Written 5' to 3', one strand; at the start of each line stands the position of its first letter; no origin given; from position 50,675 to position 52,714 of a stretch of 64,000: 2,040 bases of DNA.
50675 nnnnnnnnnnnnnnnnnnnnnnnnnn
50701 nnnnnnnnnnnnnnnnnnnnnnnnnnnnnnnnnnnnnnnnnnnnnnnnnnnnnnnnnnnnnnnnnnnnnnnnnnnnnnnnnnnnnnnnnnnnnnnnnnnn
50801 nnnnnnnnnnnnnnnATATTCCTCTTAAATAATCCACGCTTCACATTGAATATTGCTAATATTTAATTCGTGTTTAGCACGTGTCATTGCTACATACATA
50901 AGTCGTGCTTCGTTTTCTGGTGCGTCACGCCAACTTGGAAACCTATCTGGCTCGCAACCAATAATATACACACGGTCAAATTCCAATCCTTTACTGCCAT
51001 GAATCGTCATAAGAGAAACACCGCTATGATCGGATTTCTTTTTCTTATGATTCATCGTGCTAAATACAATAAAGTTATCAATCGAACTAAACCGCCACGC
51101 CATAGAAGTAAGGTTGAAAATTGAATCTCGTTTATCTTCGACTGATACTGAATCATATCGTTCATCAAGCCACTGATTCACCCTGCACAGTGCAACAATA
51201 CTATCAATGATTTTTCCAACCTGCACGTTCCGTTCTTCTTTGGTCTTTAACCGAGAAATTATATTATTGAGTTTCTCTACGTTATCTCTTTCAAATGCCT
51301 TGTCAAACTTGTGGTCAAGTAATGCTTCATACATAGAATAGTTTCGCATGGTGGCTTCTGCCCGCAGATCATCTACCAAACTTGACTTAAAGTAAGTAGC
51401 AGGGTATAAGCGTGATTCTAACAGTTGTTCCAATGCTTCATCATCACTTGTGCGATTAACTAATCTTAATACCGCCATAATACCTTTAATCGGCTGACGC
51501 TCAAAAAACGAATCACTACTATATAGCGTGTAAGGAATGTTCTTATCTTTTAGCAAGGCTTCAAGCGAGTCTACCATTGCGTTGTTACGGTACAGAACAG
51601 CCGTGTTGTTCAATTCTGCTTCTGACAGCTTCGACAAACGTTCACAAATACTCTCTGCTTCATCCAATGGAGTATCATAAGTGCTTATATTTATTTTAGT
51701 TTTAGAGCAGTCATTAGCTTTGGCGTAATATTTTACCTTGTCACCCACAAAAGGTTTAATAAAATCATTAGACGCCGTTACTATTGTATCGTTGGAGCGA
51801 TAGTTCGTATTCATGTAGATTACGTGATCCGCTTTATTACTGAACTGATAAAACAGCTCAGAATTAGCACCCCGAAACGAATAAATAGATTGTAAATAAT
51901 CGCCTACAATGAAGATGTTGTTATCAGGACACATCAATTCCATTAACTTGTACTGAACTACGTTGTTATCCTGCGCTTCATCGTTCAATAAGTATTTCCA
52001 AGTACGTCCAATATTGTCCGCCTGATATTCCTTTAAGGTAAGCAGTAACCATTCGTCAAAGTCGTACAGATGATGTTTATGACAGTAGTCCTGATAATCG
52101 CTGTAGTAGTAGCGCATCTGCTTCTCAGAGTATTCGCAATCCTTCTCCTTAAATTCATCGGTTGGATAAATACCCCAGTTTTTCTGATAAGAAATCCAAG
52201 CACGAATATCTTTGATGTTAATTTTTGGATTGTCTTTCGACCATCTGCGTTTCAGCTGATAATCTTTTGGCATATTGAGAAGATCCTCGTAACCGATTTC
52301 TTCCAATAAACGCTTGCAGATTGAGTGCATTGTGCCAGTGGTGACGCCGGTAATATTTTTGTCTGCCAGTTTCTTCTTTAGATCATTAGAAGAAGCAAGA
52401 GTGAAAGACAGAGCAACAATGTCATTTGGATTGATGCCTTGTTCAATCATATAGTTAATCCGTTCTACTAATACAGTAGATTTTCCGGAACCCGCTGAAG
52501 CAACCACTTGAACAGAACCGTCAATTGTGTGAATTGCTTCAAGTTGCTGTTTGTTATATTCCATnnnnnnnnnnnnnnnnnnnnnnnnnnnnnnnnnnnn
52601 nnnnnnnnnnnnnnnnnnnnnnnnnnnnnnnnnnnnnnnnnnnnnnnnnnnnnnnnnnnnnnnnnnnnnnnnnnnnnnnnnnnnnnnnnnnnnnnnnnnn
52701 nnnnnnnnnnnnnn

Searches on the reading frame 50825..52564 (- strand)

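Call 64: search_protein_families(library=pfam, proteins=[window:50825-52564:-], max_evalue=0.001)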
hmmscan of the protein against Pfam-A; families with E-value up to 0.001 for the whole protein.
window:50825-52564:- (579 aa): 5 families
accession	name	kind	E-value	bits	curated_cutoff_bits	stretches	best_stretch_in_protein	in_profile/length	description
PF13361.12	UvrD_C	-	1.3e-50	173.2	25.6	1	249-572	1-348/350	UvrD-like helicase C-terminal domain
PF00580.27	UvrD-helicase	-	1.3e-44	153.4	23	1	4-245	2-270/271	UvrD/REP helicase N-terminal domain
PF13245.12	AAA_19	-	5.3e-14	53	25.1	1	9-231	3-134/134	AAA domain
PF01443.25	Viral_helicase1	-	9.2e-11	42.4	21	1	496-569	158-226/228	Viral superfamily 1 RNA helicase core domain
PF13538.12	UvrD_C_2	-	6.2e-10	39.2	27.4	1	517-569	3-51/52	UvrD-like helicase C-terminal domain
